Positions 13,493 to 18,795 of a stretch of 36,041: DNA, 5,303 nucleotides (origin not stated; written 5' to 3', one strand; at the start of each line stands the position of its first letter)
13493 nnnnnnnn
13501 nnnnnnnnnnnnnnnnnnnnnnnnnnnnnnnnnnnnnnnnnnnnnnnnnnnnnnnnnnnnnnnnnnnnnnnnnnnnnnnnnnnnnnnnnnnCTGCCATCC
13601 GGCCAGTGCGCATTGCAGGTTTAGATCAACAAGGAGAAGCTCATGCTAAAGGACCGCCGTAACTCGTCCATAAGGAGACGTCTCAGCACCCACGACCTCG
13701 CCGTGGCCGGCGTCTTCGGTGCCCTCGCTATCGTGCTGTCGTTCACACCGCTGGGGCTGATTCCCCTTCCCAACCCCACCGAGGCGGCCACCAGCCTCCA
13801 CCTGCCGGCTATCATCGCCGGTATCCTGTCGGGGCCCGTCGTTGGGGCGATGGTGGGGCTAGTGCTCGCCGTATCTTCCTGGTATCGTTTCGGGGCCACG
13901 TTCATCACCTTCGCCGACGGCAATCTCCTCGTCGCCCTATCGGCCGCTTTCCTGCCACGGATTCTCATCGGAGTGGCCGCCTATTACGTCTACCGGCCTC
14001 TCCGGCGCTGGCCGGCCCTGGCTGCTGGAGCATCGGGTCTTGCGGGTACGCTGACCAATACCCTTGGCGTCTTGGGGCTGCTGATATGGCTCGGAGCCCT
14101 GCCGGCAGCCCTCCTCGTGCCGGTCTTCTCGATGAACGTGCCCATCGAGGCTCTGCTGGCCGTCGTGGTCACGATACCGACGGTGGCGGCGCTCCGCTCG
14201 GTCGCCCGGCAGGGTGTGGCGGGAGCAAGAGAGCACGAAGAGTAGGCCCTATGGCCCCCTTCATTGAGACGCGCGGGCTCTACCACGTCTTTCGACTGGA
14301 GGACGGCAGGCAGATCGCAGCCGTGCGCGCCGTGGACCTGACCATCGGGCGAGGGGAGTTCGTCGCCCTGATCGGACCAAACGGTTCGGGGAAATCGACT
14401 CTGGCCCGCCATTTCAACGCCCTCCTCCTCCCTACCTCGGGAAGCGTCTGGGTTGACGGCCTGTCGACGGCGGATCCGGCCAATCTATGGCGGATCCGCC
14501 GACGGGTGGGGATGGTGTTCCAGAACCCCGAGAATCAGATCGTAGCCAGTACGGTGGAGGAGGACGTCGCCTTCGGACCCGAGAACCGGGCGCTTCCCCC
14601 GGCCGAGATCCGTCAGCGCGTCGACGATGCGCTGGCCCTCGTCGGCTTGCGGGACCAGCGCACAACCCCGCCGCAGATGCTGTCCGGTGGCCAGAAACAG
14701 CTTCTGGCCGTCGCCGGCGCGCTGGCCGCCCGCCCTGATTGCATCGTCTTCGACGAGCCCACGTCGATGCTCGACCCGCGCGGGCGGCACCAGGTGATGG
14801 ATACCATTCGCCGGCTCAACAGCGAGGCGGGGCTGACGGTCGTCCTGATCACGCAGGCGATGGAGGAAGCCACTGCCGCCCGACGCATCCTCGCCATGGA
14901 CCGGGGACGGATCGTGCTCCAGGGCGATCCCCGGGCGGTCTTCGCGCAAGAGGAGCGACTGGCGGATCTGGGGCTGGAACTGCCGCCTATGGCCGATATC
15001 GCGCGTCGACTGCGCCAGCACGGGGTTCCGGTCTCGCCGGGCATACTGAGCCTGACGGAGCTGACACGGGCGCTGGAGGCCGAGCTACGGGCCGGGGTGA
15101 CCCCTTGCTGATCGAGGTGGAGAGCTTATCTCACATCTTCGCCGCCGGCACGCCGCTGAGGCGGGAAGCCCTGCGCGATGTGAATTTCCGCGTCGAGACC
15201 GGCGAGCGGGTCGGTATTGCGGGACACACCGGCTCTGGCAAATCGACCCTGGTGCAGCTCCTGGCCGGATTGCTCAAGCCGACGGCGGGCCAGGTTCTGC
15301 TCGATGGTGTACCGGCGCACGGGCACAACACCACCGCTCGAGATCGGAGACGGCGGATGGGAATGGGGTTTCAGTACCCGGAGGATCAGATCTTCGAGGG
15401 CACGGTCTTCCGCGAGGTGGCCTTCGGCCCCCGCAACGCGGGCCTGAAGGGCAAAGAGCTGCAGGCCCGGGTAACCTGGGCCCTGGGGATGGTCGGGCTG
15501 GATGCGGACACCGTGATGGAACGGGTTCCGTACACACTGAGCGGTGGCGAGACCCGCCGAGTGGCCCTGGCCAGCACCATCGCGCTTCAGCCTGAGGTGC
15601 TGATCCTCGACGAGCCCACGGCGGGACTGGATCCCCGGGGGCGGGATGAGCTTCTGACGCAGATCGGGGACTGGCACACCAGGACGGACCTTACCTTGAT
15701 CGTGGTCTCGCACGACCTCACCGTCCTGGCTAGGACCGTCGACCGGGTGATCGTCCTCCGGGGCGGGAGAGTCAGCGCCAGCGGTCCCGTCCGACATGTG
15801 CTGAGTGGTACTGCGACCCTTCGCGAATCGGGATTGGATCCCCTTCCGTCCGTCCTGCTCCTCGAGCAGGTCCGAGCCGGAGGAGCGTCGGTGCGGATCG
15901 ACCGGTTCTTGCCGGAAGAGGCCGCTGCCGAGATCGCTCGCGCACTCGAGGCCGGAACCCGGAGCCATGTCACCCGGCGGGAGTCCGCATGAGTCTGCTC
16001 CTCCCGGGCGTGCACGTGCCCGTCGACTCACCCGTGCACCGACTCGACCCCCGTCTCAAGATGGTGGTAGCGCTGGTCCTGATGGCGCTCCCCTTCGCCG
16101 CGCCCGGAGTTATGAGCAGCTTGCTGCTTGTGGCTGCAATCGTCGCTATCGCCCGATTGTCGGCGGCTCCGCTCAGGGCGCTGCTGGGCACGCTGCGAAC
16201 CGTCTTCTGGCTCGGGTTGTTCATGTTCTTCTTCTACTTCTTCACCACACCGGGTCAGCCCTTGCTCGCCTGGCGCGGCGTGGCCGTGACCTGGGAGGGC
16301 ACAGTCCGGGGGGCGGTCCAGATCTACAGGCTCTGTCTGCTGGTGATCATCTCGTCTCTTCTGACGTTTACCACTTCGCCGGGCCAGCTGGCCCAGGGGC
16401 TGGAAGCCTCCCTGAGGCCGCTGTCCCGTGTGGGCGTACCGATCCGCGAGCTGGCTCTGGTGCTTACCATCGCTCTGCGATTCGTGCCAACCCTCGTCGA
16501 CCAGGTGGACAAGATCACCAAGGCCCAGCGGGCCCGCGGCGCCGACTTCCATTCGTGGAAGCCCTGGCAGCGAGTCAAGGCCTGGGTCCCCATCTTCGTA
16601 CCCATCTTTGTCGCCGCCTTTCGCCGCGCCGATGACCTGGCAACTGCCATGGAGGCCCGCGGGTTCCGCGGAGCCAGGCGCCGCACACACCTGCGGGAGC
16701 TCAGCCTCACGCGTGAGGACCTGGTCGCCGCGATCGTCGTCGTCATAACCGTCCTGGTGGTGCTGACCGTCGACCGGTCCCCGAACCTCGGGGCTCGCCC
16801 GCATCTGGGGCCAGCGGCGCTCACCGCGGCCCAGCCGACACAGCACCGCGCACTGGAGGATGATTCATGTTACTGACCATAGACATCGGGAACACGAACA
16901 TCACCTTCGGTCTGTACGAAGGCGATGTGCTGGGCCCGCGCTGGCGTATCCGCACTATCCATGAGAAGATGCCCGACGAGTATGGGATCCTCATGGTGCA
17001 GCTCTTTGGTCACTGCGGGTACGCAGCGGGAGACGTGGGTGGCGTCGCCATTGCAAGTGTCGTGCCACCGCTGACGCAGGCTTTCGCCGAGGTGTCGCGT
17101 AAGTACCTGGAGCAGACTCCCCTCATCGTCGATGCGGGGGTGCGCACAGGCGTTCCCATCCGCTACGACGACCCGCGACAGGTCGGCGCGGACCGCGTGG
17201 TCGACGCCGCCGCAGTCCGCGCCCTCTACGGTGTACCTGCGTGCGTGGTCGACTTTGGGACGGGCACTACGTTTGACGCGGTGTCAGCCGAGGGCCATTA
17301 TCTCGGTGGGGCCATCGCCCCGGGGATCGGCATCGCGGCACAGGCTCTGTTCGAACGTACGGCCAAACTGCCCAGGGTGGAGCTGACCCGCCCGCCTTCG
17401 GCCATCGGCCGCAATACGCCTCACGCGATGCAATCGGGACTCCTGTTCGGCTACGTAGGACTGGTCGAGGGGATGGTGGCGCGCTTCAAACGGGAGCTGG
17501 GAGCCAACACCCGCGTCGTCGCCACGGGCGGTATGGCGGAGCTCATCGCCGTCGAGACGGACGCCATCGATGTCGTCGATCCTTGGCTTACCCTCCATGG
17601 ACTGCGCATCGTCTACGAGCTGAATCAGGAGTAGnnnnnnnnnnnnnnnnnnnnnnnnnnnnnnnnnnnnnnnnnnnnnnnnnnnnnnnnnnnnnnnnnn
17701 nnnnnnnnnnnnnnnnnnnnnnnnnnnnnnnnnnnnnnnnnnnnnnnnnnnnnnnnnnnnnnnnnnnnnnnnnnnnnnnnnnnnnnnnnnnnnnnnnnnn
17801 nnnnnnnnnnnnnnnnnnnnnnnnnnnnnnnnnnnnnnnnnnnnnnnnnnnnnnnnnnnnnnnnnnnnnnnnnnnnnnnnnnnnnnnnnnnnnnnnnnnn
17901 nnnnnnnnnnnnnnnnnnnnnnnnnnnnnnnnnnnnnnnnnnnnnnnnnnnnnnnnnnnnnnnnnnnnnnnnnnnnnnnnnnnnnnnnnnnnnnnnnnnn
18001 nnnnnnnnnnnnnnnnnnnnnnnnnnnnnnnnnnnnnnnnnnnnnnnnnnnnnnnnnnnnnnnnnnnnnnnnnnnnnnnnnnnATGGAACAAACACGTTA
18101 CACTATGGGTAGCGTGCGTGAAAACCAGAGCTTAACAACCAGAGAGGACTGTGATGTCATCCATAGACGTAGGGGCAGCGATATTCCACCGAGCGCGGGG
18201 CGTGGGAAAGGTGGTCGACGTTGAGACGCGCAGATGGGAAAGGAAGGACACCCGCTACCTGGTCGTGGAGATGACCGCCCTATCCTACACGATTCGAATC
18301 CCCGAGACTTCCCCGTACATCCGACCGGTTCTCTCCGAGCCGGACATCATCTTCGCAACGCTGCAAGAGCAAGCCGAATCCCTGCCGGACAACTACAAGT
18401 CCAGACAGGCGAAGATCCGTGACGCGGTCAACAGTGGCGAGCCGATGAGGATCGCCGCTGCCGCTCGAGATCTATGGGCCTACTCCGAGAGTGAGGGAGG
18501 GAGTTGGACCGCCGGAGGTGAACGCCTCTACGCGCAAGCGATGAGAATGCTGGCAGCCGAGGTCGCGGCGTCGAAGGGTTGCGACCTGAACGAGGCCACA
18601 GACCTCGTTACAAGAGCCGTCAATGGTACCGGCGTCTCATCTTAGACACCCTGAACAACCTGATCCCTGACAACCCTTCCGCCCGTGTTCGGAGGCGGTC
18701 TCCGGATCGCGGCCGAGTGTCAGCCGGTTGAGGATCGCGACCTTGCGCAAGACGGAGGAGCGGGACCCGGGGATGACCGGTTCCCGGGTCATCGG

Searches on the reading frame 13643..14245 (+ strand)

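Call 50: search_protein_families(library=pfam, proteins=[window:13643-14245:+], max_evalue=0.001)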
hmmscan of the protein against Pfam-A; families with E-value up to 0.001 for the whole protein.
window:13643-14245:+ (200 aa): 2 families
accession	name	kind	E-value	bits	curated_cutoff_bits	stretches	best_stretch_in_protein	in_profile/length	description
PF12822.12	ECF_trnsprt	-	2.3e-20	73.7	30.7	1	18-179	2-167/169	ECF transporter, substrate-specific component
PF07694.17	5TM-5TMR_LYT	-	0.00031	20.8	24.6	1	16-107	16-102/169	5TMR of 5TMR-LYT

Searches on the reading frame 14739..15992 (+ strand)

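Call 50: search_protein_families(library=pfam, proteins=[window:14739-15992:+], max_evalue=0.001)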
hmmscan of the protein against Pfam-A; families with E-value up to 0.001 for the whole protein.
window:14739-15992:+ (417 aa): 2 families
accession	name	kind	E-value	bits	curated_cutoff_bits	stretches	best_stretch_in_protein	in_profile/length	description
PF00005.33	ABC_tran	-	5e-32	111.8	25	1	145-295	1-137/137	ABC transporter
PF13304.12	AAA_21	-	7e-08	33.3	27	1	263-330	234-303/304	AAA domain, putative AbiEii toxin, Type IV TA system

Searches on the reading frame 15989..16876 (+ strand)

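Call 50: search_protein_families(library=pfam, proteins=[window:15989-16876:+], max_evalue=0.001)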
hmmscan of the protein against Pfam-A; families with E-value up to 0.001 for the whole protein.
window:15989-16876:+ (295 aa): 1 family
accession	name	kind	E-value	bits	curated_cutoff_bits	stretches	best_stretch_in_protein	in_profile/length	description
PF02361.21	CbiQ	-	1.3e-42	146.3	25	1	14-234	3-215/216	Cobalt transport protein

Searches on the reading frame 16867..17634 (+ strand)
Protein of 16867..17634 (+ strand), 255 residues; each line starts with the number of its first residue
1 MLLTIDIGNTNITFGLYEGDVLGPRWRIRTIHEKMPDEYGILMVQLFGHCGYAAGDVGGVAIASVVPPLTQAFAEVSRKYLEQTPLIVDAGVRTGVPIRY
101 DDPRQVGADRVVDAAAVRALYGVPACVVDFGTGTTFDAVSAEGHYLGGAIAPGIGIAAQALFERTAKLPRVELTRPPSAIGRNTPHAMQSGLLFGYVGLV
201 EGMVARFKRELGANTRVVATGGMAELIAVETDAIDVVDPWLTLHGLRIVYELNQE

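Call 50: search_protein_families(library=pfam, proteins=[window:16867-17634:+], max_evalue=0.001)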
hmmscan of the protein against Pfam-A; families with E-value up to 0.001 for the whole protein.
window:16867-17634:+ (255 aa): 1 family
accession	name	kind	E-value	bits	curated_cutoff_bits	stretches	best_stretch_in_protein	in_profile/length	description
PF03309.20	Pan_kinase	-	1.6e-71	240.9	24.7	1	2-206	1-205/205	Type III pantothenate kinase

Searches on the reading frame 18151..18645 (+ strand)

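Call 106: search_protein_families(library=pfam, proteins=[window:18151-18645:+], max_evalue=0.00001)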
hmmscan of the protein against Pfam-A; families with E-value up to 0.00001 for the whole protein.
window:18151-18645:+ (164 aa): 1 family
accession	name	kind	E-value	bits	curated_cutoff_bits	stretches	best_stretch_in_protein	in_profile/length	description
PF21095.3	CarD_C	-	4.6e-11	43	23.1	1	67-153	2-86/87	CarD, C-terminal domain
